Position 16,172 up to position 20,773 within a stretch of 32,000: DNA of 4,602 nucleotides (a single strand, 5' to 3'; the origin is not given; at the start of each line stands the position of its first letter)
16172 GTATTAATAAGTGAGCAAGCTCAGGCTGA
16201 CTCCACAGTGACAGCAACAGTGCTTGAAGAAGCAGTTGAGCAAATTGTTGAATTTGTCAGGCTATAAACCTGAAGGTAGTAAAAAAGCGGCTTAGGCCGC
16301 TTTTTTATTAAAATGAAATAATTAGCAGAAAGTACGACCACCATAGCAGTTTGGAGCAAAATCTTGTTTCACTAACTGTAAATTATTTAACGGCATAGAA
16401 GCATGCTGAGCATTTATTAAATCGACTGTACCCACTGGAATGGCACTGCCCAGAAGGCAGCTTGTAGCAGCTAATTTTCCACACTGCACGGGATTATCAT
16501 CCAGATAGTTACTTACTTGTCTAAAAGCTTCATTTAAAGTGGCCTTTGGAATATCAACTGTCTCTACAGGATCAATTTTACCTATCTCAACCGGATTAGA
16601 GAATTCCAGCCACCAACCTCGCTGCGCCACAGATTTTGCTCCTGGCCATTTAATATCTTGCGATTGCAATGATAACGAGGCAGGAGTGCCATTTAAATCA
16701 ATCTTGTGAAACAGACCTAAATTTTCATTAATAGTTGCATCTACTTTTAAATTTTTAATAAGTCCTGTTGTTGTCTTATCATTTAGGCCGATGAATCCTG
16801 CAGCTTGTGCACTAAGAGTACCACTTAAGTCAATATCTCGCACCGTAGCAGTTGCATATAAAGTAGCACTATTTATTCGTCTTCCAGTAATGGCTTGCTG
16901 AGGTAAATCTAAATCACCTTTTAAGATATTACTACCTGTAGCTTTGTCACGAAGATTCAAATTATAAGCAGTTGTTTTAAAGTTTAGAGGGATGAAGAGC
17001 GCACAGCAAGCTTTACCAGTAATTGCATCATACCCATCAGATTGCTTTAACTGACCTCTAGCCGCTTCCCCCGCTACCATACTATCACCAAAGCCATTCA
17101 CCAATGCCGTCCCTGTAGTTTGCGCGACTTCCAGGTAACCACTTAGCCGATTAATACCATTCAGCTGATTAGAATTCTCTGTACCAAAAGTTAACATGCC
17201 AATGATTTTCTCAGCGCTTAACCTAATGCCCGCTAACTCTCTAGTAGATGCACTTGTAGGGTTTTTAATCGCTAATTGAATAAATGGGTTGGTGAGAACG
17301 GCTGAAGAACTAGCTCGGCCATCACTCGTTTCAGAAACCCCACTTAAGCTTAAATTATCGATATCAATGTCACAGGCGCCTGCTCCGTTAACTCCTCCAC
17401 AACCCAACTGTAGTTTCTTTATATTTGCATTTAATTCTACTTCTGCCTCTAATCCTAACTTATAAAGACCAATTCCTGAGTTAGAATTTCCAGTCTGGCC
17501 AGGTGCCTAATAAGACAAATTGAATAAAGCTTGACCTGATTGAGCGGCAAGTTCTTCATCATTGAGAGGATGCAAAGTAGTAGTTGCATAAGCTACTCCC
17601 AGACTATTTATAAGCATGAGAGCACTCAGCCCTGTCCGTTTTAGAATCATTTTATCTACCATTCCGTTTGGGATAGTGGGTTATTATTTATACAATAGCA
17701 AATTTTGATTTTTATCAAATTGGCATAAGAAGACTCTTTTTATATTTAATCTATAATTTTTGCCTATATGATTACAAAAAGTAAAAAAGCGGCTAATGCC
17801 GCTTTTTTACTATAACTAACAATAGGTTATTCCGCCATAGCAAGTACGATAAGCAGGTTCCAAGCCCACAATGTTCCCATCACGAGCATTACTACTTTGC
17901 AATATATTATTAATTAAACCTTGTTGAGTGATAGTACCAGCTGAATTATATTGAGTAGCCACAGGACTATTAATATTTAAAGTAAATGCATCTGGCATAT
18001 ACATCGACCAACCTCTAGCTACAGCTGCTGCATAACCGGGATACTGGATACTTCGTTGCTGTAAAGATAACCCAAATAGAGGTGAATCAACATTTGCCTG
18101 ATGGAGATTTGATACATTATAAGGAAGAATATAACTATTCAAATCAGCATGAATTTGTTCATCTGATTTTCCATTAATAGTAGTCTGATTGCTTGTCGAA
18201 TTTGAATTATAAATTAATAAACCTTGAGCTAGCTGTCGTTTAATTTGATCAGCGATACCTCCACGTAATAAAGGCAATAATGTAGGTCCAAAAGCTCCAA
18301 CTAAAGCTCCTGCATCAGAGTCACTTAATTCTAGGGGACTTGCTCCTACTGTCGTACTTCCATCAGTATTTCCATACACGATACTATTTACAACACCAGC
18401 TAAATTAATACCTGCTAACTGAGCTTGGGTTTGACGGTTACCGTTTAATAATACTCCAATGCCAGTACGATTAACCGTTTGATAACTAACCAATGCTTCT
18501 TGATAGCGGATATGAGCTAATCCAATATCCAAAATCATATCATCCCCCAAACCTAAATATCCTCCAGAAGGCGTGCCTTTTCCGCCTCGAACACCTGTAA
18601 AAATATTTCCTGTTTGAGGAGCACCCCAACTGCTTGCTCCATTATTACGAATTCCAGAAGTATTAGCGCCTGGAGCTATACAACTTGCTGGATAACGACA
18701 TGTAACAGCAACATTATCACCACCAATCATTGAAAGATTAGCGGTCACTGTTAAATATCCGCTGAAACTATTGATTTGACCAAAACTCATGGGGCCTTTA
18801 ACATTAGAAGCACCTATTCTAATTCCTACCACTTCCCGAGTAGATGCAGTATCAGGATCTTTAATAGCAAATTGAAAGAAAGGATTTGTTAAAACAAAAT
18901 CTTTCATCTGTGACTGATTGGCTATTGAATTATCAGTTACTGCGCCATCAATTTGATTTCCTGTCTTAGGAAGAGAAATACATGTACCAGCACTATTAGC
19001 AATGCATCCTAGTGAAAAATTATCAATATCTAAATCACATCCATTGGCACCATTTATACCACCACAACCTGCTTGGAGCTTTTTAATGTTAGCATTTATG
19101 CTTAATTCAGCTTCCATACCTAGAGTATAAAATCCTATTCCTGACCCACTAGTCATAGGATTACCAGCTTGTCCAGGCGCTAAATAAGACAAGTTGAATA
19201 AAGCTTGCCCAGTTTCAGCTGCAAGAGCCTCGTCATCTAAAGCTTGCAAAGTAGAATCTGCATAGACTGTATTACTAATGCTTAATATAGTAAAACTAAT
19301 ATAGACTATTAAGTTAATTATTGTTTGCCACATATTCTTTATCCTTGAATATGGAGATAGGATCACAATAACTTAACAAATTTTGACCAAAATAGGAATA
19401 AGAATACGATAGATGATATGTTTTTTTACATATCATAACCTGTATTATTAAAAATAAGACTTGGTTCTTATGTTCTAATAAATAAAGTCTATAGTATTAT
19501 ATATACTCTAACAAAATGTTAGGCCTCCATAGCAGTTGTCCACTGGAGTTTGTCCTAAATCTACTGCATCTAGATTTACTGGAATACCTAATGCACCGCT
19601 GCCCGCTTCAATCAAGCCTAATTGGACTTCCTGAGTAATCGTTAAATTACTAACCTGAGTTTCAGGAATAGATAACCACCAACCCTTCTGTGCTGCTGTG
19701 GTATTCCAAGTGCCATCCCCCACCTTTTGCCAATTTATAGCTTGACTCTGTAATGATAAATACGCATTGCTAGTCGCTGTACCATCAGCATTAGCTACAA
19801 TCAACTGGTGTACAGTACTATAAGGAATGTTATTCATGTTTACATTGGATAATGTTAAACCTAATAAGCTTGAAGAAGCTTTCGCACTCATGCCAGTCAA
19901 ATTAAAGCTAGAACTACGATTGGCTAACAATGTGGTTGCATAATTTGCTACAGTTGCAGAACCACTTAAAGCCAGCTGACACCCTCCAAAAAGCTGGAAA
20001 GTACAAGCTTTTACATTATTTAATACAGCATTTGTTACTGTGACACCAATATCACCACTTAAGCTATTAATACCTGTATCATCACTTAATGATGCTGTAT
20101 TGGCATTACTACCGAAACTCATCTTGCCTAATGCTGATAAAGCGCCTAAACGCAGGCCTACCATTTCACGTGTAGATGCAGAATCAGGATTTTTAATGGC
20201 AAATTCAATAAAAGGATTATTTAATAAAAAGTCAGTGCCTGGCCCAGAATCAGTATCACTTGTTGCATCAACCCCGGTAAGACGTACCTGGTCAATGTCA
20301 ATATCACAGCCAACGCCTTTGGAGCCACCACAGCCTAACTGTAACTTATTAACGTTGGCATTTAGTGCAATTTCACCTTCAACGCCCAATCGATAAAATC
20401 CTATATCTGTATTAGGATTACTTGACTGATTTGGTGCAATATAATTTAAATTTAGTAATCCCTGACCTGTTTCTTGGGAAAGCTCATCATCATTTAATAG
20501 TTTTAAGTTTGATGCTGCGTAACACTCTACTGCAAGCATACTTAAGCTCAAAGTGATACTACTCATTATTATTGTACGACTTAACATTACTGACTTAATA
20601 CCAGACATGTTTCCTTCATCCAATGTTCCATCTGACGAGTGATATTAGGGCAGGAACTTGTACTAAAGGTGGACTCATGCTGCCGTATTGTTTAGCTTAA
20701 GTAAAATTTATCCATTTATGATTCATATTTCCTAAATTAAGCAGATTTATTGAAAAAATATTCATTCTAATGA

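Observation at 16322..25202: Six-gene block of Sec-secreted proteins sharing a post-signal-peptide motif and paired-cysteine staples, with no recognisable assembly or export machinery (Fil-like, functionally uncharacterised)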

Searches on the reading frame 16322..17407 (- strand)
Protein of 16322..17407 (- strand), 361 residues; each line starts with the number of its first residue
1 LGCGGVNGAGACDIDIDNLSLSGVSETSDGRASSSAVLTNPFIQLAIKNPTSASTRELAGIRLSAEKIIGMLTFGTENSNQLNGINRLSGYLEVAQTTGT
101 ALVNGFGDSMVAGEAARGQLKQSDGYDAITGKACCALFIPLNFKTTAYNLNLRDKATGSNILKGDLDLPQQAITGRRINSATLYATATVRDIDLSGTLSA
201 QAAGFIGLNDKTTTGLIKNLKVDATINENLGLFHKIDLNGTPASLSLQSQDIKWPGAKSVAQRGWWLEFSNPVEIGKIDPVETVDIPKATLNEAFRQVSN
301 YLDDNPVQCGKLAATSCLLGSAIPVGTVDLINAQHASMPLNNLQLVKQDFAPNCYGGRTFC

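Call 5: search_protein_families(library=pfam, proteins=[window:16322-17407:-], max_evalue=0.1)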
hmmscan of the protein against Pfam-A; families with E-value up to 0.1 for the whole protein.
window:16322-17407:- (361 aa): 0 families

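Call 6: search_protein_families(library=ncbifam, proteins=[window:16322-17407:-], max_evalue=0.1)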
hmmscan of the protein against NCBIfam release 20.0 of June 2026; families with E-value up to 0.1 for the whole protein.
window:16322-17407:- (361 aa): 0 families

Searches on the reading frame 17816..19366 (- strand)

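Call 5: search_protein_families(library=pfam, proteins=[window:17816-19366:-], max_evalue=0.1)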
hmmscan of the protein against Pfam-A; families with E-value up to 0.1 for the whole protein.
window:17816-19366:- (516 aa): 1 family
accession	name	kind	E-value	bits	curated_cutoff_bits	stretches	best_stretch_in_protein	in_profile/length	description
PF19657.4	DUF6160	-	0.09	13.5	27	0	26-55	12-39/96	Family of unknown function (DUF6160)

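Call 6: search_protein_families(library=ncbifam, proteins=[window:17816-19366:-], max_evalue=0.1)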
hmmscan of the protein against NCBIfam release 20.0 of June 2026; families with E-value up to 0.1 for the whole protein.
window:17816-19366:- (516 aa): 0 families

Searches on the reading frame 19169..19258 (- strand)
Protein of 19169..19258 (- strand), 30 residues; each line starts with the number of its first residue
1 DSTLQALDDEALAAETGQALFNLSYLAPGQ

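Call 46: search_protein_families(library=ncbifam, proteins=[window:19169-19258:-], max_evalue=10)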
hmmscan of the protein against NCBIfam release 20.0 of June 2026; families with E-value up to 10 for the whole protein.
seq(30 aa): 1 family
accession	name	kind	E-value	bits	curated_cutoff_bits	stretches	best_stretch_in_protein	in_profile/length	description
NF050077.1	pilus_FilA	exception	0.04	13.3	220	1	3-19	20-36/279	putative pilus system protein FilA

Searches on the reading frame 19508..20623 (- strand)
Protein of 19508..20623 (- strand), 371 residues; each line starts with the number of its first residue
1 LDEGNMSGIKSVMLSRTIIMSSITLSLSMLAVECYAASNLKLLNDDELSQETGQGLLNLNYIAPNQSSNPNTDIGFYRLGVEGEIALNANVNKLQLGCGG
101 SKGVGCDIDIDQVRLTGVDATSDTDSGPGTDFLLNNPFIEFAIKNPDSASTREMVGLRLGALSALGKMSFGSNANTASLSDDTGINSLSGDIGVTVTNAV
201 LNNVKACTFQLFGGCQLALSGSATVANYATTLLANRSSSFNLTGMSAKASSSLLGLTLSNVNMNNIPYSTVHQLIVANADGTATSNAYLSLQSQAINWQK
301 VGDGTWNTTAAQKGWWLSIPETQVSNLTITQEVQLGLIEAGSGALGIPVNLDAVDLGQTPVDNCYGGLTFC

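Call 5: search_protein_families(library=pfam, proteins=[window:19508-20623:-], max_evalue=0.1)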
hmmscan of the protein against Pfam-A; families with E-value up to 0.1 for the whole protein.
window:19508-20623:- (371 aa): 1 family
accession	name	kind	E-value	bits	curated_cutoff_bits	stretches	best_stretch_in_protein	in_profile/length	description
PF19657.4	DUF6160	-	0.0035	18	27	0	20-54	4-38/96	Family of unknown function (DUF6160)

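Call 6: search_protein_families(library=ncbifam, proteins=[window:19508-20623:-], max_evalue=0.1)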
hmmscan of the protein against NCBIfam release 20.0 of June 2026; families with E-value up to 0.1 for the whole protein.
window:19508-20623:- (371 aa): 0 families

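Call 20: find_homologous_proteins(query=window:19508-20623:-, max_evalue=0.001)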
Query window:19508-20623:- (371 aa): 1168 proteins with E <= 0.001 among 8000 candidates; the best 120 are listed.
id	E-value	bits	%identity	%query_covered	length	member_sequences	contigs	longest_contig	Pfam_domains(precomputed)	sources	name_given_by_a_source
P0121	2.3e-231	785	100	99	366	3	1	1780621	-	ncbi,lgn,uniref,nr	ncbi:hypothetical protein [Alkanindiges illinoisensis]|uniref:hypothetical protein n=1 Tax=Alkanindi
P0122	1.1e-124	434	62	89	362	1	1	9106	-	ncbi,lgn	-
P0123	1.6e-124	434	60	93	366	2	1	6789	-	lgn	-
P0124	2.0e-124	433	63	90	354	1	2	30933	-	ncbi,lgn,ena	-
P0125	6.6e-124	432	62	90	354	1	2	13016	-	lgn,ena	-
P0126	4.3e-123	429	61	95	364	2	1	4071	-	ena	-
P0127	5.3e-123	429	61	90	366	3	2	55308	-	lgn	-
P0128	3.0e-122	426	61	91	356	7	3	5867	-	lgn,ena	-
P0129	1.1e-121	424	58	96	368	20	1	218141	PF19657.5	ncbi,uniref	ncbi:hypothetical protein [Acinetobacter soli]|uniref:hypothetical protein n=1 Tax=Acinetobacter sol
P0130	1.6e-120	420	57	95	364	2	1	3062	PF19657.5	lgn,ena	-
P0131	2.7e-120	420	61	90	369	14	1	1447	-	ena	-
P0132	8.0e-120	418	62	89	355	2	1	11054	-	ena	-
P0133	2.1e-118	414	58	96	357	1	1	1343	PF19657.5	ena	-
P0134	2.5e-118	413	57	96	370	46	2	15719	PF19657.5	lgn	-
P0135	5.4e-118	412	57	97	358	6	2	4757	PF19657.5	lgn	-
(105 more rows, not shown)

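Call 33: search_solved_structures(query=A2, max_evalue=10)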
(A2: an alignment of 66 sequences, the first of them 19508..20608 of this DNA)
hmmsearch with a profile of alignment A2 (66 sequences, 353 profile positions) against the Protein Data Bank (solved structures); distinct sequences matched with E-value up to 10: 0.

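Call 34: predict_structure(alignment_id=A2)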
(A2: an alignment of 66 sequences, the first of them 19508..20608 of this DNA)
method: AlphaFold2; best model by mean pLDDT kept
length: 366 residues; sequences in the alignment: 66
mean_pLDDT: 86.1   pTM: 0.79
mean pLDDT of the five models: 86.1, 86.0, 83.9, 83.7, 82.9
residues with pLDDT >= 90: 228; 70-90: 75; 50-70: 53; < 50: 10
segments of 3 or more residues with pLDDT < 50: 1-6, 121-123
pLDDT, mean of each block of 10 residues (from residue 1): 45 65 63 64 69 91 95 94 91 93 96 78 73 98 96 97 93 92 96 94 79 91 97 97 92 93 95 90 97 96 96 91 90 65 90 80 52
secondary structure, 60 per line:
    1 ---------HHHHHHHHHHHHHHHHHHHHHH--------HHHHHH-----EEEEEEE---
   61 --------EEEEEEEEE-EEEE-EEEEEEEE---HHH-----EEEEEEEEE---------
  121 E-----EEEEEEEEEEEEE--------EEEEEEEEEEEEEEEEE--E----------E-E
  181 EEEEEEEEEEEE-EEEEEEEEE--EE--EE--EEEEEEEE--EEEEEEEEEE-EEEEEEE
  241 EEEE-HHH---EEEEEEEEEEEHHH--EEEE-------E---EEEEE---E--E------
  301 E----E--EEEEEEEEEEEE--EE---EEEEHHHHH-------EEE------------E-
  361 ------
elements in order: H10-31 H40-45 E51-57 E69-77 E79-82 E84-91 E103-111 E127-139 E148-164 E180-192 E194-202 E213-220 E223-232 E234-244 E252-262 E268-271 E283-287 E309-320 E328-331 H332-336 E344-346

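Call 37: fold_search(model_id=the predicted structure, library=pdb)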
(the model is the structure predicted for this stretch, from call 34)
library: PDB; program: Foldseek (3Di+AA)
matches with E <= 10: 157; with E <= 0.001: 0
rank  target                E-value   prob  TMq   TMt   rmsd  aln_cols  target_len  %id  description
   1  2x9z                  4.2e-01  0.01  0.07  0.09  20.0       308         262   13  STRUCTURE OF THE PILUS BACKBONE (RRGB) FROM STREPTOCOCCUS PNEUMONIAE (released 2010-06-30)
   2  9bs5_B                4.7e-01  0.04  0.13  0.08  18.5       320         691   10  Bacteroides ovatus GH97C Sus (released 2024-10-30)
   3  8tvi_A                4.7e-01  0.03  0.08  0.06  24.4       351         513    8  Langya Virus G glycoprotein (LayV G) with stabilizing mutations (released 2024-05-01)
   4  6b7l                  4.7e-01  0.02  0.09  0.11  21.5       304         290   10  Aeromonas veronii immune modulator A (released 2018-10-03)
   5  9n6v_LV               6.4e-01  0.01  0.08  0.08  24.0       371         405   10  SSU processome maturation and disassembly, State A (released 2025-11-05)
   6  2jka_B                7.1e-01  0.04  0.13  0.09  18.0       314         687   10  Native structure of a family 97 alpha-glucosidase from Bacteroides thetaiotaomicron (released 2008-09-30)
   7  2jka_A                7.1e-01  0.03  0.12  0.08  17.7       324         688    8  Native structure of a family 97 alpha-glucosidase from Bacteroides thetaiotaomicron (released 2008-09-30)
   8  9bs5_A                7.5e-01  0.03  0.13  0.09  16.8       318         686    9  Bacteroides ovatus GH97C Sus (released 2024-10-30)
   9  7yl4_A                7.5e-01  0.01  0.07  0.06  46.5       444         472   10  Cell surface protein YwfG protein (apo form) (released 2023-06-07)
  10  7whm                  9.3e-01  0.01  0.07  0.03  37.9       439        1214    9  Closed spike of Bombyx mori cytoplasmic polyhedrosis virus (released 2022-02-02)
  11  8vwp_A                1.1e+00  0.01  0.08  0.07  24.7       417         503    8  Langya Virus attachment (G) glycoprotein with K85L/L86K mutation (released 2024-05-01)
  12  4r8x_A                1.1e+00  0.07  0.09  0.10  15.7       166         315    8  Crystal structure of a uricase from Bacillus fastidious (released 2015-05-27)
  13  8wg1_A                1.1e+00  0.02  0.11  0.07  18.7       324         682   10  Crystal structure of GH97 glucodextranase mutant E509Q from Flavobacterium johnsoniae in complex with panose (released 2024-05-08)
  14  4qt6                  1.2e+00  0.01  0.06  0.10  17.0       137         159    8  Crystal structure of the SPRY domain of human HERC1 (released 2015-01-07)
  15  9vla_A                1.3e+00  0.02  0.11  0.08  23.5       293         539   10  Crystal structure of PNGase Bb in complex with MUXF glycopeptide (released 2026-02-18)
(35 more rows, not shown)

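Call 90: find_encoding_contigs(protein=P0121, flank=7000, max_places=2)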
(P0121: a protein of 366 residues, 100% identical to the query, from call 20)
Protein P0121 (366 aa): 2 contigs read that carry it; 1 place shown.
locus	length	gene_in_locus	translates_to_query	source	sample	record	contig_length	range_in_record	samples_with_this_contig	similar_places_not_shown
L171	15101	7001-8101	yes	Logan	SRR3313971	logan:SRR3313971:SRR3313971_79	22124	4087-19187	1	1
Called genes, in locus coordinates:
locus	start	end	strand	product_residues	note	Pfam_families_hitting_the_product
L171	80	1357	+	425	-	PF00142:Fer4_NifH (faint), PF01656:CbiA, PF09140:MipZ, PF10609:ParA, PF13614:AAA_31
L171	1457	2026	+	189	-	PF22769:DCD, PF00692:dUTPase (faint)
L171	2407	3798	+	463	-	-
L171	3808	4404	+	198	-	PF19657:DUF6160 (weak)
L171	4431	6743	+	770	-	PF19657:DUF6160 (weak)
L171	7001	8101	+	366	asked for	-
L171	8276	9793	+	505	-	-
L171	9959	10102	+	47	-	-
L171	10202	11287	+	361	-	-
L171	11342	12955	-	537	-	PF00009:GTP_EFTU, PF01926:MMR_HSR1 (weak), PF22594:GTP-eEF1A_C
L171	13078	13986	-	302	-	PF01507:PAPS_reduct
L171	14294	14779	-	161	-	PF01668:SmpB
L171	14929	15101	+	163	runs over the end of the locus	PF01467:CTP_transf_like, PF08218:Citrate_ly_lig (faint)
